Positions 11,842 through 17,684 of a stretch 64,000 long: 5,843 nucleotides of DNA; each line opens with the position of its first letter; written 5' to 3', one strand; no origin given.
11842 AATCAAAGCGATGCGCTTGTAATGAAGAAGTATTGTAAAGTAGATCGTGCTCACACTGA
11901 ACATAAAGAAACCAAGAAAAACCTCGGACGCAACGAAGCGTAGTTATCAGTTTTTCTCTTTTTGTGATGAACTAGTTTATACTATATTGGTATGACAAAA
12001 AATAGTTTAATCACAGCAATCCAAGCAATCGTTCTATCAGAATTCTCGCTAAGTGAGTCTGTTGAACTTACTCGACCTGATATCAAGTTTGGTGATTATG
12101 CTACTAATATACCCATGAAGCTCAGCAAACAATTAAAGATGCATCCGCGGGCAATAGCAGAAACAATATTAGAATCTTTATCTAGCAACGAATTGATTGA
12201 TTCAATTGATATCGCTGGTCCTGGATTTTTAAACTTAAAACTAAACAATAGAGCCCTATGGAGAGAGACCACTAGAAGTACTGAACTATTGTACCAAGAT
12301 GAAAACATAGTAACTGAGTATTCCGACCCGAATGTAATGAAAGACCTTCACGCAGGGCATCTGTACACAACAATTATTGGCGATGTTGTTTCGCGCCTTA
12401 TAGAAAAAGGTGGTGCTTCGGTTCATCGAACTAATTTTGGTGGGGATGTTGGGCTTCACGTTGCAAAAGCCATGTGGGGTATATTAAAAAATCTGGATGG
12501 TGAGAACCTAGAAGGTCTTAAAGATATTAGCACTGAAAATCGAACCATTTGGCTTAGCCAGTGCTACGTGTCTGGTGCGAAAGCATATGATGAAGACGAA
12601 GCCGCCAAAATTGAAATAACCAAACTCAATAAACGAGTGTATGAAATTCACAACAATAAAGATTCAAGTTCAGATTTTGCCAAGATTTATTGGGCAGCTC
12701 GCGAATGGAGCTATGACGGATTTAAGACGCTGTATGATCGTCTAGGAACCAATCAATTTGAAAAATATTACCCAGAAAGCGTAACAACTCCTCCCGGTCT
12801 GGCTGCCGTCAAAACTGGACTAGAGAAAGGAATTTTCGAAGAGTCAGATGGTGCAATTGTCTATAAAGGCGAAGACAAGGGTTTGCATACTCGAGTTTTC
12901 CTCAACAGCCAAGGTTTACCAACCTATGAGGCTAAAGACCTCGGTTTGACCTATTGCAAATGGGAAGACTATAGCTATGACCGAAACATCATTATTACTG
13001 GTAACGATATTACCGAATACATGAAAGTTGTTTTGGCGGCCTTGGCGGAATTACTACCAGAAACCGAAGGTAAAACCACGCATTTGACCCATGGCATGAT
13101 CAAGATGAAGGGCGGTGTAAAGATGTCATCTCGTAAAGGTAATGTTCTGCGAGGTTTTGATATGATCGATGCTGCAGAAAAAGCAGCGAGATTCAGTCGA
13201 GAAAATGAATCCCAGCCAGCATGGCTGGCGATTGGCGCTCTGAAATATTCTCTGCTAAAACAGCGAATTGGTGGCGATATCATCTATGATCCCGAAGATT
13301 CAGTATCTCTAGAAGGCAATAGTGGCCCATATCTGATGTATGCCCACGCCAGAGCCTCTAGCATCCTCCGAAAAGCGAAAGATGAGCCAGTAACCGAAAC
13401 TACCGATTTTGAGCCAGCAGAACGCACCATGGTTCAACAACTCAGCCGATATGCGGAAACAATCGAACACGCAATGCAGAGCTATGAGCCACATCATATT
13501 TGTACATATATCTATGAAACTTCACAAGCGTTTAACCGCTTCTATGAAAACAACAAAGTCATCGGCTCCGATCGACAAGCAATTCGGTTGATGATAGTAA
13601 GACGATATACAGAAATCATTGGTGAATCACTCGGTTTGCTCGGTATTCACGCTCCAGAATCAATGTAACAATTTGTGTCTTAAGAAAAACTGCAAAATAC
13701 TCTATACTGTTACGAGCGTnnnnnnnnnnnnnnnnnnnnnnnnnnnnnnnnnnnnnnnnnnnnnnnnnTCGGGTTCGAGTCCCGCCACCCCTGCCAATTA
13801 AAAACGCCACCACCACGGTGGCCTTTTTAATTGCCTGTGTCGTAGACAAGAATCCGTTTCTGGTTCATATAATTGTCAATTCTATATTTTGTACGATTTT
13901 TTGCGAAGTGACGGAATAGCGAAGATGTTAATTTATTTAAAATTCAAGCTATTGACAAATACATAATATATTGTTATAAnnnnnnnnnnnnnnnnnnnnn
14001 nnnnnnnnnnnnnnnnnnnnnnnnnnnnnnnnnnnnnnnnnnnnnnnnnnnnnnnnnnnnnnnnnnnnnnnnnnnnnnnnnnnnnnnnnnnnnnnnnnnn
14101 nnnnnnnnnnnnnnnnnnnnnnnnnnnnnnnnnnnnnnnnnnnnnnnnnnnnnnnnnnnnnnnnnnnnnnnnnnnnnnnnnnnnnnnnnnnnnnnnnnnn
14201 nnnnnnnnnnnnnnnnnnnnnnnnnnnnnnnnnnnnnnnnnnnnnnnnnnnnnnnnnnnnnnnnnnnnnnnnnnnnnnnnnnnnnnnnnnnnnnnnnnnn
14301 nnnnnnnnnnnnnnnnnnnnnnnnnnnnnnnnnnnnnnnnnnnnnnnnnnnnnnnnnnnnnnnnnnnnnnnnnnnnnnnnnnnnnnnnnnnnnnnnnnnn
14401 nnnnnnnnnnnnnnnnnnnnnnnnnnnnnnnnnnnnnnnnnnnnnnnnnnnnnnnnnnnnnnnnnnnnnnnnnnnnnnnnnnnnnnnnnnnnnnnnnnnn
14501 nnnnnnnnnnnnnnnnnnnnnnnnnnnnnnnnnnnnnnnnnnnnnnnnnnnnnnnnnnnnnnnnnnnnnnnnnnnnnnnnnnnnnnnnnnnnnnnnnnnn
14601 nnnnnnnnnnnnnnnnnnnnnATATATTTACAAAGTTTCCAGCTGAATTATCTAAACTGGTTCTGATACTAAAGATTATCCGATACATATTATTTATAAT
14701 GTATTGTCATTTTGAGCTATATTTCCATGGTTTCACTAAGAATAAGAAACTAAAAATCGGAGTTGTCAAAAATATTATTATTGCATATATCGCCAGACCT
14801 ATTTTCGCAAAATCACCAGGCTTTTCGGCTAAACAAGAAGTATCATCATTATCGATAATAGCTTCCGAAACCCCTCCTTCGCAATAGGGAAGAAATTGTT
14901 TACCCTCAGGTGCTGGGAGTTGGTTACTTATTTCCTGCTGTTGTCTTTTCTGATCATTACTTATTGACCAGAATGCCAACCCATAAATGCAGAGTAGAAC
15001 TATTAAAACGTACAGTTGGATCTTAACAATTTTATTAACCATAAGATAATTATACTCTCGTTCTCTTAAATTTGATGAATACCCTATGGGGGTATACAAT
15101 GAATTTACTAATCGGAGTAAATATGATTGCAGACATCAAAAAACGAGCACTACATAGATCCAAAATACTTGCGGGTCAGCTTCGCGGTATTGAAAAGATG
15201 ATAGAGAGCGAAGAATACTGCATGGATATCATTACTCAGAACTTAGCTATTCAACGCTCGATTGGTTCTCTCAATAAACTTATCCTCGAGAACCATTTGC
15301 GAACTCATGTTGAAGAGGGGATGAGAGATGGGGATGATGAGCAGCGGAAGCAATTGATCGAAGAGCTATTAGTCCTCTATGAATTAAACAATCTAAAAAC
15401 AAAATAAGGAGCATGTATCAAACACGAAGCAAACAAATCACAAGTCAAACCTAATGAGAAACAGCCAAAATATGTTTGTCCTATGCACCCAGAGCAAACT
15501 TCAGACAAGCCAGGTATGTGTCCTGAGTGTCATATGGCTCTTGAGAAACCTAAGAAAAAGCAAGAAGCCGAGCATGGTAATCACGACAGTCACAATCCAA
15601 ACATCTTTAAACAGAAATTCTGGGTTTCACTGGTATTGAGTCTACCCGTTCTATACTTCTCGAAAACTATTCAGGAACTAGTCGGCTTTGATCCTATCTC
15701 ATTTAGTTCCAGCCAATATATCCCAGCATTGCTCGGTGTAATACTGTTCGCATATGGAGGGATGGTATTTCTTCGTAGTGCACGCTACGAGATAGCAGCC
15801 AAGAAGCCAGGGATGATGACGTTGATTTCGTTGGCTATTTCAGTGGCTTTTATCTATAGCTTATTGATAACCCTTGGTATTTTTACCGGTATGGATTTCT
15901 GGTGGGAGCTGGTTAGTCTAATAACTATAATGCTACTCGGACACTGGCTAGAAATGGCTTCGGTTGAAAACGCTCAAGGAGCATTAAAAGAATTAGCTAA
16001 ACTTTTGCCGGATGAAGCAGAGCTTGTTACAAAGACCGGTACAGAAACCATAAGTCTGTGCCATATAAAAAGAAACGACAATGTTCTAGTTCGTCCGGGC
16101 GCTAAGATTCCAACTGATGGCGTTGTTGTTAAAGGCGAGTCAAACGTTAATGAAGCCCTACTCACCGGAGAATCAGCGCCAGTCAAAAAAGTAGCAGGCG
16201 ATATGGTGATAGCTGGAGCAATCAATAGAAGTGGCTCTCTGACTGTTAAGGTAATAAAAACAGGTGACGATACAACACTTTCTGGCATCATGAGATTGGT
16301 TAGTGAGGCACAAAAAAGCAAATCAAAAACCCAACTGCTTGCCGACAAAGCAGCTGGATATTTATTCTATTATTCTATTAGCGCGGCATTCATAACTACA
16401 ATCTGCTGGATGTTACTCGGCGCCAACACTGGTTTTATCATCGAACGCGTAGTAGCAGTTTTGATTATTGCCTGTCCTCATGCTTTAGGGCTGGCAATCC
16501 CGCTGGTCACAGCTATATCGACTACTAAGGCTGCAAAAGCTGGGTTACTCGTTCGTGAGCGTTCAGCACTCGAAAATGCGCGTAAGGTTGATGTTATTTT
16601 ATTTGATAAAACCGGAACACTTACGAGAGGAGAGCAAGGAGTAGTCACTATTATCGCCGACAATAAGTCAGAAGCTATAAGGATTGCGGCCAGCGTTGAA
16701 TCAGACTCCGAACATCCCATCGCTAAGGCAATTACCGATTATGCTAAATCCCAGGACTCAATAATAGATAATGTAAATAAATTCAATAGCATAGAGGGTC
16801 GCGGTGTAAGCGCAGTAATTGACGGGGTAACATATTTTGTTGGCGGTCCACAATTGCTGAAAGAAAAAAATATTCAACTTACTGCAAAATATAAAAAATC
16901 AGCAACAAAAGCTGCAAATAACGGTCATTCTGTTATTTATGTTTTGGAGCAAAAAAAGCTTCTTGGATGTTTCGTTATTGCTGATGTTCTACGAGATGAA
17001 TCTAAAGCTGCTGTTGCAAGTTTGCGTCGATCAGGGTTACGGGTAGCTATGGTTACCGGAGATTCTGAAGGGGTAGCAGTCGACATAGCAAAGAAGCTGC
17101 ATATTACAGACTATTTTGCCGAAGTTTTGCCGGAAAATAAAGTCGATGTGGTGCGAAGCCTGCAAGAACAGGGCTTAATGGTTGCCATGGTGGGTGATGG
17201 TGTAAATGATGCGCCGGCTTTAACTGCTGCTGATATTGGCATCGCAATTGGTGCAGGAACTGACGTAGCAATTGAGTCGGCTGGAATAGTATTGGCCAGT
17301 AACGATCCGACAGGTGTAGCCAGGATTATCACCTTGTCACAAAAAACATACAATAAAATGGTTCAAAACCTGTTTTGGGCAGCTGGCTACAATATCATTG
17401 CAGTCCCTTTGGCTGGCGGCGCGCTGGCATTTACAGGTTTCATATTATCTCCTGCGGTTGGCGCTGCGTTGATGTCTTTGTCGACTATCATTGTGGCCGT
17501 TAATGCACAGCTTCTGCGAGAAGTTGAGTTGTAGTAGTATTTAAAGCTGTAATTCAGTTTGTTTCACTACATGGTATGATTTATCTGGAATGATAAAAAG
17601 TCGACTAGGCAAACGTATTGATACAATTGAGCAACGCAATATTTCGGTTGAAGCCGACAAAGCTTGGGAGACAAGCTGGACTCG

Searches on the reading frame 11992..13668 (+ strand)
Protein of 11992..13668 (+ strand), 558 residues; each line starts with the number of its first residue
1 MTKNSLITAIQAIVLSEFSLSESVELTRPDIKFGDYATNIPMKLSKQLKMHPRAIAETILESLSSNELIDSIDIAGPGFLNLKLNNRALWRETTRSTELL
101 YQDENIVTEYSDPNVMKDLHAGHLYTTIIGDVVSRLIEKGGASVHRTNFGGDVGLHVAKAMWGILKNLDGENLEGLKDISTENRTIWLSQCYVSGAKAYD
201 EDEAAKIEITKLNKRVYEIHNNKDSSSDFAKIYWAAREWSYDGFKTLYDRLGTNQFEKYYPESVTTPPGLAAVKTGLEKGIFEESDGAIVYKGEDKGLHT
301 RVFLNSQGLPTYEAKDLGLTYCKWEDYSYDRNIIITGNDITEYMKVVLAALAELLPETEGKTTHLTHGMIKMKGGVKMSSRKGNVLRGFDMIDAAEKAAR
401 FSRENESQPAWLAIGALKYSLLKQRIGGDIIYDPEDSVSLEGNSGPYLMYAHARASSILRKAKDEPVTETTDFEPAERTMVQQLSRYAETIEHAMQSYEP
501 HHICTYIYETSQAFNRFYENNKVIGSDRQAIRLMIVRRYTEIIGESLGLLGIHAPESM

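Call 50: search_protein_families(library=pfam, proteins=[window:11992-13668:+], max_evalue=0.0001)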
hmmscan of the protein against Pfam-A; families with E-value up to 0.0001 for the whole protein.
window:11992-13668:+ (558 aa): 4 families
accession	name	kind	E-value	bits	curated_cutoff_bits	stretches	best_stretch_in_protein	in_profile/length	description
PF00750.26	tRNA-synt_1d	-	1.5e-31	110.1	23.3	1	101-407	17-311/349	tRNA synthetases class I (R), catalytic domain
PF05746.21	DALR_1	-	2.2e-28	99.1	22.3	1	448-558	1-117/117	DALR anticodon binding domain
PF03485.21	Arg_tRNA_synt_N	-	2e-20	73.6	21.5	1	5-84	6-85/85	Arginyl tRNA synthetase N terminal domain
PF00133.28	tRNA-synt_1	-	1.3e-07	31.2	22.7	0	329-402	327-392/414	tRNA synthetases class I (I, L, M and V)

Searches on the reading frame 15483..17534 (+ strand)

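Call 50: search_protein_families(library=pfam, proteins=[window:15483-17534:+], max_evalue=0.0001)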
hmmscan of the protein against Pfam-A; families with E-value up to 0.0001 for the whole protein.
window:15483-17534:+ (683 aa): 4 families
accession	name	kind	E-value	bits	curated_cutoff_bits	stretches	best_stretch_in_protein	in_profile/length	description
PF00122.25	E1-E2_ATPase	-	1.6e-48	165.1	28.1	1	173-352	1-180/181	E1-E2 ATPase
PF00702.32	Hydrolase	-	7.1e-35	121.6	26.4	1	369-584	1-191/191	haloacid dehalogenase-like hydrolase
PF08282.18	Hydrolase_3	-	5.9e-08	33.2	20.9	1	566-616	205-255/255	haloacid dehalogenase-like hydrolase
PF19335.5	HMBD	-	9.6e-06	25.9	23.6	1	1-22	6-27/28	Heavy metal binding domain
